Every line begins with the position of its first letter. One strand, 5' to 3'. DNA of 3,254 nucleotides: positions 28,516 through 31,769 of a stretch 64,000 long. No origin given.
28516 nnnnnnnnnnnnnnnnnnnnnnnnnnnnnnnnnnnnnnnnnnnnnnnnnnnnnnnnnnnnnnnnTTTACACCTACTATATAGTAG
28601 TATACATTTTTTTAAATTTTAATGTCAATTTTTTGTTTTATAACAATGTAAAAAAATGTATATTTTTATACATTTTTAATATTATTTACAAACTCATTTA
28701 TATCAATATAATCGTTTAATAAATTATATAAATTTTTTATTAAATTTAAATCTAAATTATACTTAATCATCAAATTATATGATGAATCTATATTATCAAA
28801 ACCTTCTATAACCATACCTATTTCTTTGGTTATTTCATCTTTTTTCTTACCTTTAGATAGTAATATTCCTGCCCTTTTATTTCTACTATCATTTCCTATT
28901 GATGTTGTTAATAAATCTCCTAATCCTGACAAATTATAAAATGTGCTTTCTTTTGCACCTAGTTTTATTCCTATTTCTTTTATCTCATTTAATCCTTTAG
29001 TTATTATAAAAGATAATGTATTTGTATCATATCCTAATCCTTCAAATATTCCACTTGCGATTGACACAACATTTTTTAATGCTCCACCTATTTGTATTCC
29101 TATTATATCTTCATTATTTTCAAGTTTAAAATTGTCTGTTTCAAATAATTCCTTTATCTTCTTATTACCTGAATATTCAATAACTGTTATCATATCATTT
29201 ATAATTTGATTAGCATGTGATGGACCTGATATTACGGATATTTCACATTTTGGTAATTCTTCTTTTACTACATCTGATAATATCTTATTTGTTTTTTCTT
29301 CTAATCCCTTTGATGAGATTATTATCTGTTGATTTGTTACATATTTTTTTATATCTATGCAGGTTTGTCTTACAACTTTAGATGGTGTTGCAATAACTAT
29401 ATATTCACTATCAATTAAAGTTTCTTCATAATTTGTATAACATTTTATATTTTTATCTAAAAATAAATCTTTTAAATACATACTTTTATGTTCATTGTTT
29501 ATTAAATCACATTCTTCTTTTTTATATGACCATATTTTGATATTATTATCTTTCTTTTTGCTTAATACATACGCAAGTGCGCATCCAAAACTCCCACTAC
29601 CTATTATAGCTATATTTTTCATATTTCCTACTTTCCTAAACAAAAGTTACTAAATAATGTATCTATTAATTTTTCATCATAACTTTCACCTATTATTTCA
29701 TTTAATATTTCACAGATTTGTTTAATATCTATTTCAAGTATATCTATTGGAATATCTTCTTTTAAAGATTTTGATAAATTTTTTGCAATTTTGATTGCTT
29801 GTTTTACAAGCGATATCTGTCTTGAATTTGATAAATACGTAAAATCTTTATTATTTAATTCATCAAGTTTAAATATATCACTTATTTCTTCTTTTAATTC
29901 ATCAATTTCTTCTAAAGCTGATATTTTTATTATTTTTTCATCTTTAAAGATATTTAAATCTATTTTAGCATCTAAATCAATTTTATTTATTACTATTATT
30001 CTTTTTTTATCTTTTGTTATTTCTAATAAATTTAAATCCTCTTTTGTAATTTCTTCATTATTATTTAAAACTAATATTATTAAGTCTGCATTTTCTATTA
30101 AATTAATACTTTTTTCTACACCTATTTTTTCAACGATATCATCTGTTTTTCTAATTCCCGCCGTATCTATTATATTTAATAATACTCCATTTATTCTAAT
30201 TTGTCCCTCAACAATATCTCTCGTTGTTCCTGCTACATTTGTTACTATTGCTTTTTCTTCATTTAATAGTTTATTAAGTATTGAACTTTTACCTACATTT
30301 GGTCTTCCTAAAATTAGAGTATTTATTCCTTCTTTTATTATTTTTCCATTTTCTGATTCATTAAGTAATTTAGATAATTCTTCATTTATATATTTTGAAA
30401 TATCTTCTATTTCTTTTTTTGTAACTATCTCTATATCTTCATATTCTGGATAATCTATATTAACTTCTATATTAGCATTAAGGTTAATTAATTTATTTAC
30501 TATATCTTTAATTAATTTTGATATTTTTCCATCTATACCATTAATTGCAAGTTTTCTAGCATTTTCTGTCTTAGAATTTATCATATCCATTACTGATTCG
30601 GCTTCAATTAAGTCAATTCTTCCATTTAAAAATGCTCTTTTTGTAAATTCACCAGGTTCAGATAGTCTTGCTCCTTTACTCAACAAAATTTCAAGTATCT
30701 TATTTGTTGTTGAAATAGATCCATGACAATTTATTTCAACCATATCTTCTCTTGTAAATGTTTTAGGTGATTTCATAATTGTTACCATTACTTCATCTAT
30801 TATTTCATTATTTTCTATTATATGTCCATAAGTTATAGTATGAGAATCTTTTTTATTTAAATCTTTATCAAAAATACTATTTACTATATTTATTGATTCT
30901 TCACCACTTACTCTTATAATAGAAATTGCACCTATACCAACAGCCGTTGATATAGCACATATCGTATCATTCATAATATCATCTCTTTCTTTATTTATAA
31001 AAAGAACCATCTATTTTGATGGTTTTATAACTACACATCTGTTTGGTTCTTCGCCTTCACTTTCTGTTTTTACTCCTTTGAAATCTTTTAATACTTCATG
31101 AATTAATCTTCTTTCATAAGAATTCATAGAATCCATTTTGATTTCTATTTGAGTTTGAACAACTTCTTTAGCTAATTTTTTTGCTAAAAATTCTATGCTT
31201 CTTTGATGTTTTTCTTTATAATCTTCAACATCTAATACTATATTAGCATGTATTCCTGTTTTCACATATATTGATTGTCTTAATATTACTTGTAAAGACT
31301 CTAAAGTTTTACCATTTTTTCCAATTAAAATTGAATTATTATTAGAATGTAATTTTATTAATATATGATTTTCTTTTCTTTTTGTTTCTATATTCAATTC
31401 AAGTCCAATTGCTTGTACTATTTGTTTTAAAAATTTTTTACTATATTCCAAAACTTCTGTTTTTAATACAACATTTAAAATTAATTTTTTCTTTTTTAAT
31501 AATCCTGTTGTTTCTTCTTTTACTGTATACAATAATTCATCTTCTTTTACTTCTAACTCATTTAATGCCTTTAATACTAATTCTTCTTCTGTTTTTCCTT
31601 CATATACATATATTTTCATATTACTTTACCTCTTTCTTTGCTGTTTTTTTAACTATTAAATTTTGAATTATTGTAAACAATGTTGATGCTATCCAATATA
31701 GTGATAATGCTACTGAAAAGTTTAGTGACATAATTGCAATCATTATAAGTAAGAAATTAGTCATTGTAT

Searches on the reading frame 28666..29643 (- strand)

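Call 11: search_protein_families(library=ncbifam, proteins=[window:28666-29643:-])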
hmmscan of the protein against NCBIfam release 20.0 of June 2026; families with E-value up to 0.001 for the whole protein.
window:28666-29643:- (325 aa): 20 families
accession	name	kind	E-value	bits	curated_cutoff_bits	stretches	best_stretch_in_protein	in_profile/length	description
NF000941.0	PRK00094.1-3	equivalog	4.9e-92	308.7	423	1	8-322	1-324/336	NAD(P)H-dependent glycerol-3-phosphate dehydrogenase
NF000942.0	PRK00094.1-4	subfamily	3e-83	279.8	257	1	8-322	2-324/334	NAD(P)H-dependent glycerol-3-phosphate dehydrogenase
NF000940.0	PRK00094.1-2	subfamily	6.2e-73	246.1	202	1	10-322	2-320/330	NAD(P)H-dependent glycerol-3-phosphate dehydrogenase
NF000939.0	PRK00094.1-1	equivalog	2.5e-66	224.1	473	1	8-312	5-317/339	NAD(P)H-dependent glycerol-3-phosphate dehydrogenase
NF000946.0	PRK00094.2-4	equivalog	3e-61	207.3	455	1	8-322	4-324/342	NAD(P)H-dependent glycerol-3-phosphate dehydrogenase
NF009098.0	PRK12439.1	equivalog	2.8e-55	188.1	436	1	9-311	8-316/341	NAD(P)H-dependent glycerol-3-phosphate dehydrogenase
NF011212.0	PRK14619.1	equivalog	1.7e-54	185.1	377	1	71-320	41-297/309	NAD(P)H-dependent glycerol-3-phosphate dehydrogenase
NF011213.0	PRK14620.1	equivalog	2.4e-54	184.7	478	1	10-322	2-324/326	NAD(P)H-dependent glycerol-3-phosphate dehydrogenase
NF000944.0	PRK00094.2-2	equivalog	6e-54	183.3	603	1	10-309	22-326/371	NAD(P)H-dependent glycerol-3-phosphate dehydrogenase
NF000943.0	PRK00094.2-1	equivalog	6e-51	173.8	400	1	10-311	2-282/296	NAD(P)H-dependent glycerol-3-phosphate dehydrogenase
TIGR03376.1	glycerol3P_DH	equivalog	2.7e-49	168.1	285.5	1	11-320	2-340/342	glycerol-3-phosphate dehydrogenase (NAD(+))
NF000947.0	PRK00094.2-5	equivalog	8.5e-48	163.4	251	1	7-314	3-319/323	NAD(P)H-dependent glycerol-3-phosphate dehydrogenase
NF011211.0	PRK14618.1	equivalog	4.5e-47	160.8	489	1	9-299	5-297/328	NAD(P)H-dependent glycerol-3-phosphate dehydrogenase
NF000945.0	PRK00094.2-3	equivalog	3.8e-41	141.9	491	1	10-324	2-349/352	NAD(P)H-dependent glycerol-3-phosphate dehydrogenase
TIGR00745.1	apbA_panE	subfamily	9.7e-08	31.6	141.35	1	10-181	1-180/305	2-dehydropantoate 2-reductase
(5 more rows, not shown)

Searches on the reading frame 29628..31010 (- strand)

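Call 11: search_protein_families(library=ncbifam, proteins=[window:29628-31010:-])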
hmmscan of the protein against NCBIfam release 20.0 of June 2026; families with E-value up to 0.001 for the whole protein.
window:29628-31010:- (460 aa): 16 families
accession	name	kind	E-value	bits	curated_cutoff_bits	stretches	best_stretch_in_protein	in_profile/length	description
TIGR00450.1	mnmE_trmE_thdF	equivalog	8.6e-121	404.1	252.6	1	22-460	2-446/446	tRNA uridine-5-carboxymethylaminomethyl(34) synthesis GTPase MnmE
NF003661.0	PRK05291.1-3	equivalog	1.6e-107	360.6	380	1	13-460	2-448/448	tRNA uridine-5-carboxymethylaminomethyl(34) synthesis GTPase MnmE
TIGR03594.1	GTPase_EngA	equivalog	4.9e-35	121.4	306.7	1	161-357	105-310/432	ribosome biogenesis GTPase Der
TIGR00231.1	small_GTP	domain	1.5e-24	86.6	42.5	1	229-363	4-147/164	GTP-binding protein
NF002828.0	PRK03003.1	equivalog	2.9e-24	85.5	631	1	211-346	196-336/477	ribosome biogenesis GTPase Der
TIGR03918.1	GTP_HydF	equivalog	2.4e-22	79.3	325.55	1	232-384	11-171/392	[FeFe] hydrogenase H-cluster maturation GTPase HydF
NF007071.0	PRK09518.1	equivalog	1e-21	77.1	953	1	210-346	426-567/706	bifunctional cytidylate kinase/GTPase Der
NF000908.1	PRK00089.1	equivalog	4.3e-20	72.2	237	1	232-431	7-214/291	GTPase Era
TIGR00436.1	era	equivalog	2.1e-14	53.5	116.25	1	233-408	5-170/270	GTPase Era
TIGR00437.1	feoB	equivalog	2.3e-14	53.1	315.65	1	235-443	1-203/594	ferrous iron transport protein B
TIGR03596.1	GTPase_YlqF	equivalog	9.8e-13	48.1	208.2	1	196-286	86-173/276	ribosome biogenesis GTPase YlqF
TIGR03598.1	GTPase_YsxC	equivalog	1e-06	28.6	124.45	1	228-345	18-140/186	ribosome biogenesis GTP-binding protein YihA/YsxC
TIGR03597.1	GTPase_YqeH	equivalog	7.7e-06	25.3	297.4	1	199-341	129-272/361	ribosome biogenesis GTPase YqeH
TIGR00993.1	3a0901s04IAP86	subfamily_domain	2.6e-05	22.6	660.7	1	225-289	115-179/763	chloroplast protein import component Toc86/159, G and M domains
TIGR00991.1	3a0901s02IAP34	subfamily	0.00018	20.7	421.55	1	222-304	29-115/313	GTP-binding protein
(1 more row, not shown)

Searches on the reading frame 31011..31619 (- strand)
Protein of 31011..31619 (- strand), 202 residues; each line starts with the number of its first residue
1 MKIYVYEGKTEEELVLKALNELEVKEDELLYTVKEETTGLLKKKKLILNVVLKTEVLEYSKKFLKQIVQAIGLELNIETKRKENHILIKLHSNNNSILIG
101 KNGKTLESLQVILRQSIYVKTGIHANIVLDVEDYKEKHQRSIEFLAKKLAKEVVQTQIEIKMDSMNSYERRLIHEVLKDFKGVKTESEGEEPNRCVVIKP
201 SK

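Call 11: search_protein_families(library=ncbifam, proteins=[window:31011-31619:-])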
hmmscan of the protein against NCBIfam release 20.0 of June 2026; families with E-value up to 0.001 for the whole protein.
window:31011-31619:- (202 aa): 2 families
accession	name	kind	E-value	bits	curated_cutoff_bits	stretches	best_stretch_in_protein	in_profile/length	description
NF041568.1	Jag_EloR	equivalog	1.9e-47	161.9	145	1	6-200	4-203/203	RNA-binding cell elongation regulator Jag/EloR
TIGR01009.1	rpsC_bact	equivalog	0.00012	21.9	114.5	1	62-189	41-156/212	30S ribosomal protein S3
